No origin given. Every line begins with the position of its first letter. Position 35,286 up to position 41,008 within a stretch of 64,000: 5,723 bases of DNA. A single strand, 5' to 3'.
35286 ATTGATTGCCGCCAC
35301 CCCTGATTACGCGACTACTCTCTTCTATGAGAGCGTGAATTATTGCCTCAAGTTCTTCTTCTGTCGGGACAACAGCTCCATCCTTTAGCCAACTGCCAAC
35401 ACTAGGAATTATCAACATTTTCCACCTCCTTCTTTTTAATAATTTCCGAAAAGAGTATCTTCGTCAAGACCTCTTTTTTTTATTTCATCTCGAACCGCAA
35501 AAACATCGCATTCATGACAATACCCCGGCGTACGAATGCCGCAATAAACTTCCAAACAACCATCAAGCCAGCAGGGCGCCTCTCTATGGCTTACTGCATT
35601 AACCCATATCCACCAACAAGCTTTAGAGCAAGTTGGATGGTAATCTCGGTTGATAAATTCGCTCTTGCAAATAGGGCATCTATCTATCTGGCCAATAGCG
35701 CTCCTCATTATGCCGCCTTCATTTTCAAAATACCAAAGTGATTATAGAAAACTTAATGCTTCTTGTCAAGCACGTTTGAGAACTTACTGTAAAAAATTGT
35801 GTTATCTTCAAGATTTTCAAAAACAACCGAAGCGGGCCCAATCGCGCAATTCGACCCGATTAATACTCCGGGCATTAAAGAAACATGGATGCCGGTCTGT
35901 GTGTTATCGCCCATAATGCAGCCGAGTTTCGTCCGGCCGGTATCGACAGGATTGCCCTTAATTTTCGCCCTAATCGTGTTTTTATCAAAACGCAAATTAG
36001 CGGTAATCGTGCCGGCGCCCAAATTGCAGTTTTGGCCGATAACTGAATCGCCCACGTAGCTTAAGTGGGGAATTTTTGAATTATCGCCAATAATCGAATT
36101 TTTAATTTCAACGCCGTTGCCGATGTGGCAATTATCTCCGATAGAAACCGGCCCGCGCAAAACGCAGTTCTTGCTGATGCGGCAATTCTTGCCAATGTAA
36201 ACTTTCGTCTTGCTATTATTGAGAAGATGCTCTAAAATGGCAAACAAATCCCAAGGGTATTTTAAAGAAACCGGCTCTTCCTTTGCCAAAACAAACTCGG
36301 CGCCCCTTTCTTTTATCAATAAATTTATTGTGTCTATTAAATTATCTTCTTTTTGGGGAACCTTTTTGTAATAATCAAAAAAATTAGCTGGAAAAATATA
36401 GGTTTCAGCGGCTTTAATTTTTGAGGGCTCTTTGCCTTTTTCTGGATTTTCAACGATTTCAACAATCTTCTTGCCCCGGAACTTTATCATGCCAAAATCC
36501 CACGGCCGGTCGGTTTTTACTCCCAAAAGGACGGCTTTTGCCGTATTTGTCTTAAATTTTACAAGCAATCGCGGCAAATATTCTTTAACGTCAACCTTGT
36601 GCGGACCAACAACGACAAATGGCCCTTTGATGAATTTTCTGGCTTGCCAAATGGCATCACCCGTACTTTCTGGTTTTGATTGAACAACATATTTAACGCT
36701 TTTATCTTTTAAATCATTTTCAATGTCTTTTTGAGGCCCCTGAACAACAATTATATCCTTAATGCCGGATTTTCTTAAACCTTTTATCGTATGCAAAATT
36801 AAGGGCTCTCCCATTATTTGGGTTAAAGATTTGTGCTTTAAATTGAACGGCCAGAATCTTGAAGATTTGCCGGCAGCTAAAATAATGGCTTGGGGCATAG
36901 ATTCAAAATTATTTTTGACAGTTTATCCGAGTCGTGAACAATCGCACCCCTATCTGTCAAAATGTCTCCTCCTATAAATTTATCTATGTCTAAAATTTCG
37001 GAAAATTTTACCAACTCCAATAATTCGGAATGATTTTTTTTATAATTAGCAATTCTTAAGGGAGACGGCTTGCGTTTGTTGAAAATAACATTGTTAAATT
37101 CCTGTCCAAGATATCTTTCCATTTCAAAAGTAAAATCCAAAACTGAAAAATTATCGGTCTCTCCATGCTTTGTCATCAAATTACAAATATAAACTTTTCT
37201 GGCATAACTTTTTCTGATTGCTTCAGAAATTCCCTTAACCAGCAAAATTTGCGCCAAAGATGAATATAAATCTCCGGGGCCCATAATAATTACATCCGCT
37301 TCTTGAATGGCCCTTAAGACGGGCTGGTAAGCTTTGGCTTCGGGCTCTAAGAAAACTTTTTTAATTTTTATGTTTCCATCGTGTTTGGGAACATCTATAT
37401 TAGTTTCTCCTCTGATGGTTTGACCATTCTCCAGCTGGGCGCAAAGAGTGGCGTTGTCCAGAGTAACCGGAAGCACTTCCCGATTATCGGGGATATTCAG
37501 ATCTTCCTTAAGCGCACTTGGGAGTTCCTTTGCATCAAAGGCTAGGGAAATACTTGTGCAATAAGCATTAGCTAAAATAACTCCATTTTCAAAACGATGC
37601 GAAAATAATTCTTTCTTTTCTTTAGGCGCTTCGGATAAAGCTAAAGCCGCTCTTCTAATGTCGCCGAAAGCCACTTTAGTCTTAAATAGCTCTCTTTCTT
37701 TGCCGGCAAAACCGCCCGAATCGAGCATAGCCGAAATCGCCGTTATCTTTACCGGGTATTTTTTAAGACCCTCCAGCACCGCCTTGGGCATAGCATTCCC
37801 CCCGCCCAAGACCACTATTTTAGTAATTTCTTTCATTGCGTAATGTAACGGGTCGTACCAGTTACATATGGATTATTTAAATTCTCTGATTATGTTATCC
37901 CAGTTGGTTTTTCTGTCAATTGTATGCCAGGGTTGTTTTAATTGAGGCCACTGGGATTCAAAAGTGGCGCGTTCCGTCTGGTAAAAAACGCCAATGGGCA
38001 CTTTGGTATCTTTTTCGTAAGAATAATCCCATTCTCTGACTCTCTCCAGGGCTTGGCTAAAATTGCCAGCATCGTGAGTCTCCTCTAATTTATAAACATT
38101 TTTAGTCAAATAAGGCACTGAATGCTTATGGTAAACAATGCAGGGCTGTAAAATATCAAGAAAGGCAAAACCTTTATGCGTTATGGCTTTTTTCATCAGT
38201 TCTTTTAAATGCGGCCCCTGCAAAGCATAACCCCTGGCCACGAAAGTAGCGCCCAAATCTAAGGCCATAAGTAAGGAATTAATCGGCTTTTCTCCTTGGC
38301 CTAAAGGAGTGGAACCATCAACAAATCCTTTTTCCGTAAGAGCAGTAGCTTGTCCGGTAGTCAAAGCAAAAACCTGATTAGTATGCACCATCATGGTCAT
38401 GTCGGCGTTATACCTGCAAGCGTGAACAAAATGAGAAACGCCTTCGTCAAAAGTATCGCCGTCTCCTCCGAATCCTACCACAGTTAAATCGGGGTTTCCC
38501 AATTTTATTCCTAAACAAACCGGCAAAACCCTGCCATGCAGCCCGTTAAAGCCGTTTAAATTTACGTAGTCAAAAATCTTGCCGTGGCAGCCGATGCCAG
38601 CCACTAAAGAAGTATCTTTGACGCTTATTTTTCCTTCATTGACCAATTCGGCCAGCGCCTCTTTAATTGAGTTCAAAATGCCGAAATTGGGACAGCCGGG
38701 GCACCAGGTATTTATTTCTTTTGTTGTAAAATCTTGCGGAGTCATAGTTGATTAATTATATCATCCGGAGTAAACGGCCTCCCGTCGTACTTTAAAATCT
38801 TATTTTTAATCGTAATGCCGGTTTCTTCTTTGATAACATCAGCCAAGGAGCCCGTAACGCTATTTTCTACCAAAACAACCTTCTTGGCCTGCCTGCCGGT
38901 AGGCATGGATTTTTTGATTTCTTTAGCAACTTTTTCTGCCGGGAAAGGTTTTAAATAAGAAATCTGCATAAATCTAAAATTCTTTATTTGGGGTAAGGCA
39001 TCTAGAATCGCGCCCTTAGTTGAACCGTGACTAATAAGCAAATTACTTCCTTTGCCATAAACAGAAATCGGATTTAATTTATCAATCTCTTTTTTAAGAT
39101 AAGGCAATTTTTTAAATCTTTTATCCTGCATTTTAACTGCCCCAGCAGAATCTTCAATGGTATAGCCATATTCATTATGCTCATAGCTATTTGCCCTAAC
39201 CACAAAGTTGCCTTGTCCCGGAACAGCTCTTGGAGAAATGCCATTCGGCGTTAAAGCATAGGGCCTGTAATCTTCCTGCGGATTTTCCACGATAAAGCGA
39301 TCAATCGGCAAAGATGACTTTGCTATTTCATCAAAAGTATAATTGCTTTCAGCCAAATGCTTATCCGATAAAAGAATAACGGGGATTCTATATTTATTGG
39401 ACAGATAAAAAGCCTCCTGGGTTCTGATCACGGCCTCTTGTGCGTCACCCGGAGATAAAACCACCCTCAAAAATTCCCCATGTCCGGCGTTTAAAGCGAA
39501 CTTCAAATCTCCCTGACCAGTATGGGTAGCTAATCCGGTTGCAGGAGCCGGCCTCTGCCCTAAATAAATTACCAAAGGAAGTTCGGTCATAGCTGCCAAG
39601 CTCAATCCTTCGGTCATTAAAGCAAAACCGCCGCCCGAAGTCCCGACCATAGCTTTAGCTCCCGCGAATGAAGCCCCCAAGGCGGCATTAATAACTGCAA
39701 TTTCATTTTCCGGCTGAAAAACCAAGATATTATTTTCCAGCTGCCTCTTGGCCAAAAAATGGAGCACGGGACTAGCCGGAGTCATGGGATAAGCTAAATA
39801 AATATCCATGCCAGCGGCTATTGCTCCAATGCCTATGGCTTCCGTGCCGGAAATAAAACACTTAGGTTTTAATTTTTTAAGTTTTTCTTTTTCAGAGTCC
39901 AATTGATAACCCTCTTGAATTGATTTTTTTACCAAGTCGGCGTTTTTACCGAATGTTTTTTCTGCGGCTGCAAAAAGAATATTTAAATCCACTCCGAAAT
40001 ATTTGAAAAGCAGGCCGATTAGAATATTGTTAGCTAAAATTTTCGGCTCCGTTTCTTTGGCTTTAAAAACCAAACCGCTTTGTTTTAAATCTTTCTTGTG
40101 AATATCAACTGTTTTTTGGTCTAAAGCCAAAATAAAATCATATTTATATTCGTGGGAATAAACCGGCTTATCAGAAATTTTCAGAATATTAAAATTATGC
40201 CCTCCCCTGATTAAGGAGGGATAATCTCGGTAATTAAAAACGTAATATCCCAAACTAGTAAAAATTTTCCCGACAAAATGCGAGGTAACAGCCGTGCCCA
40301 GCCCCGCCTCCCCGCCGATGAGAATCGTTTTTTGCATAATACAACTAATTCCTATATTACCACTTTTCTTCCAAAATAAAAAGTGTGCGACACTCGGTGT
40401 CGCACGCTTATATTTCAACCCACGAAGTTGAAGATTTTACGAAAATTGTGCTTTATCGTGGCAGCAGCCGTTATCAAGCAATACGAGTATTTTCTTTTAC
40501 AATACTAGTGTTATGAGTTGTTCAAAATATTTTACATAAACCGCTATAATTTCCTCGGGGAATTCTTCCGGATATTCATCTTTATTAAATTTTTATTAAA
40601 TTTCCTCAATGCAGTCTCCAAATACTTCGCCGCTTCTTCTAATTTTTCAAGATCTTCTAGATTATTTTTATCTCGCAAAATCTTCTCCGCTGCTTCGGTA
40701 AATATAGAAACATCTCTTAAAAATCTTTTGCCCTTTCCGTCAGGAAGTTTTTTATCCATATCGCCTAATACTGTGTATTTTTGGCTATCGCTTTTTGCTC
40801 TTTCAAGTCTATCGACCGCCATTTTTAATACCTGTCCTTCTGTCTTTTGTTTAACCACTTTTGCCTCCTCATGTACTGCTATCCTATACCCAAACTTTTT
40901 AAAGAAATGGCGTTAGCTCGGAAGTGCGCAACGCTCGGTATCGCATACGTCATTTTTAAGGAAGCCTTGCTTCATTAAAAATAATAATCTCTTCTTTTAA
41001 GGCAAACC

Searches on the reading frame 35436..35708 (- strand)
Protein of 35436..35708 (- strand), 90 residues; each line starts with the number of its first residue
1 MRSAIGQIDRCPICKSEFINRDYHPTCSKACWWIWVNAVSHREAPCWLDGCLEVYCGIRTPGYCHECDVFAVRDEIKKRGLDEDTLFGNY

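Call 87: search_protein_families(library=pfam, proteins=[window:35436-35708:-], max_evalue=0.1)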
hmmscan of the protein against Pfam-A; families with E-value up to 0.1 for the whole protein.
window:35436-35708:- (90 aa): 2 families
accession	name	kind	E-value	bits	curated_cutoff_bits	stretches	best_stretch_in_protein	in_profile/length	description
PF14369.11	Zn_ribbon_19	-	0.0015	19.1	30.8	0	8-19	20-32/35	zinc-ribbon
PF23470.1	Zn_ribbon_PF0610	-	0.0086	16.3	26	1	10-20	20-30/39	PF0610 rubredoxin-like zinc beta-ribbon domain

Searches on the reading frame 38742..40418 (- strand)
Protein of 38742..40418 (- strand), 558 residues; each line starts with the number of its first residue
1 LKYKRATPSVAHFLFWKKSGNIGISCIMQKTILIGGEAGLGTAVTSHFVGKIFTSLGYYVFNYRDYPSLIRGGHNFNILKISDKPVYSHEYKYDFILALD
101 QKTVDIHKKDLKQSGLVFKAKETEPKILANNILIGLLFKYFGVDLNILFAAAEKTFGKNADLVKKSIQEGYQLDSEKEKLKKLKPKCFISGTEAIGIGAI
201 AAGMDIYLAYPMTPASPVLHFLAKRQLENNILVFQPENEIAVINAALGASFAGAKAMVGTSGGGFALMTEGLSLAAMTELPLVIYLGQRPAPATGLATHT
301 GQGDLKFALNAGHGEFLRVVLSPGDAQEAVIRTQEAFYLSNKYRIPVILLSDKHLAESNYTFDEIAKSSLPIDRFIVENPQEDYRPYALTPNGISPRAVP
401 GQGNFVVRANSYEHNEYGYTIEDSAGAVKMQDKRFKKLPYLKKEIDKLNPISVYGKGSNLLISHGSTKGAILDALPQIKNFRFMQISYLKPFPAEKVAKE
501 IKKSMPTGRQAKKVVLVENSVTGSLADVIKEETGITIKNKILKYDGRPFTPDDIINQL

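Call 12: search_protein_families(library=pfam, proteins=[window:38742-40418:-], max_evalue=0.01)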
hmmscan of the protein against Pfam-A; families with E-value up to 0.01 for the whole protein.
window:38742-40418:- (558 aa): 3 families
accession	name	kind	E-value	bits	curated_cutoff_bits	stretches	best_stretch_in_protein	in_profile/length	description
PF01855.24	POR_N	-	5.8e-51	173.9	27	1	198-428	2-225/231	Pyruvate flavodoxin/ferredoxin oxidoreductase, thiamine diP-bdg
PF01558.24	POR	-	9.2e-19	68.7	27.4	1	39-118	2-83/173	Pyruvate ferredoxin/flavodoxin oxidoreductase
PF02776.23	TPP_enzyme_N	-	0.00024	21.3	26.8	1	202-302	14-111/119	Thiamine pyrophosphate enzyme, N-terminal TPP binding domain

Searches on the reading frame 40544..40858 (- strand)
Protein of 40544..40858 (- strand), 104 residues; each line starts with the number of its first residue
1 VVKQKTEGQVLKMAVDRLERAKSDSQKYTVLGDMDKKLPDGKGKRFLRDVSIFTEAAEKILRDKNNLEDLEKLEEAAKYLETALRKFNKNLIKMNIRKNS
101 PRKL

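Call 12: search_protein_families(library=pfam, proteins=[window:40544-40858:-], max_evalue=0.01)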
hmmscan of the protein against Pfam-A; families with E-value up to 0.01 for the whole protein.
window:40544-40858:- (104 aa): 0 families

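Call 33: search_protein_families(library=padloc, proteins=[window:40544-40858:-], max_evalue=1)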
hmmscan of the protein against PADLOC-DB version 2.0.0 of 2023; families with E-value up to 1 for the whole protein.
window:40544-40858:- (104 aa): 0 families

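Call 34: search_protein_families(library=phrogs, proteins=[window:40544-40858:-], max_evalue=1)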
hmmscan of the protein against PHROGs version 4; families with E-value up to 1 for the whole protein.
window:40544-40858:- (104 aa): 4 families
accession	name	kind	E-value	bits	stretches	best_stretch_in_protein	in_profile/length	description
phrog_19174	-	unknown function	0.038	15.2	1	66-96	39-69/100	-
phrog_36157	-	unknown function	0.065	13.7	1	25-89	78-143/227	-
phrog_38798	-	unknown function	0.27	12.2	1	70-98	11-39/57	-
phrog_20536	-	unknown function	0.29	12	1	4-21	25-42/53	-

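Call 35: search_protein_families(library=ncbifam, proteins=[window:40544-40858:-], max_evalue=1)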
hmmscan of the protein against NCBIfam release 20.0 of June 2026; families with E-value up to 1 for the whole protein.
window:40544-40858:- (104 aa): 0 families

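Call 37: find_encoding_contigs(protein=window:40544-40858:-, flank=4000, max_places=10)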
Protein window:40544-40858:- (104 aa): 9 contigs read that carry it; 7 places shown.
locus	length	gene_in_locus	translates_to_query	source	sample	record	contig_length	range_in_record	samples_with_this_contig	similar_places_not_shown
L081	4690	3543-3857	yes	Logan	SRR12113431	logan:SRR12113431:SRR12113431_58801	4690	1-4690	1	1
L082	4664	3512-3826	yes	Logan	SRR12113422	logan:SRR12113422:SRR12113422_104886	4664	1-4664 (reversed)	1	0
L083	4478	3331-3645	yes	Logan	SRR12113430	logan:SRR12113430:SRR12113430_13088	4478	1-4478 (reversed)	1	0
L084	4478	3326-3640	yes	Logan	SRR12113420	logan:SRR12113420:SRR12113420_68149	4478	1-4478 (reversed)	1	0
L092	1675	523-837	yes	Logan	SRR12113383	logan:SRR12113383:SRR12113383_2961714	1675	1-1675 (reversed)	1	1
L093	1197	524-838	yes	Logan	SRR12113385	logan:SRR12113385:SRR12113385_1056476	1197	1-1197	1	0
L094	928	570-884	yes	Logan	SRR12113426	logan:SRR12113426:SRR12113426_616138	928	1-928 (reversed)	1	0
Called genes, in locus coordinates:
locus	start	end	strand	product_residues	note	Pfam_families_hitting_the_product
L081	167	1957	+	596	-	PF13522:GATase_6, PF13537:GATase_7, PF01380:SIS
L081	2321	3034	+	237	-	PF01936:NYN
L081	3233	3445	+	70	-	-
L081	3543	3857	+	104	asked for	-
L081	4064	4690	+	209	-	?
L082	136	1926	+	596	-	PF13522:GATase_6, PF13537:GATase_7, PF01380:SIS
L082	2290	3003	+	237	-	PF01936:NYN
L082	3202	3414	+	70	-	-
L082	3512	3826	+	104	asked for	-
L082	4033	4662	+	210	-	?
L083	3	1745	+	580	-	?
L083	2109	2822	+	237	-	PF01936:NYN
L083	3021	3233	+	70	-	-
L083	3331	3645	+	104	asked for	-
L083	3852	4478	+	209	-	?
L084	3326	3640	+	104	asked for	-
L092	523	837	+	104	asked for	-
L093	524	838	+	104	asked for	-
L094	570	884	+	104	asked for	-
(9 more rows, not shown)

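Call 50: find_related_loci(query=window:40544-40858:-, collection=viral_contigs, flank=3000)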
Query window:40544-40858:- (104 aa) in viral_contigs; peptide patterns used: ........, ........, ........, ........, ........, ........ (x = any residue, [..] = any of these).
93 stretches matched a pattern, but none encodes a relative of the query by tblastn (E <= 1e-3).
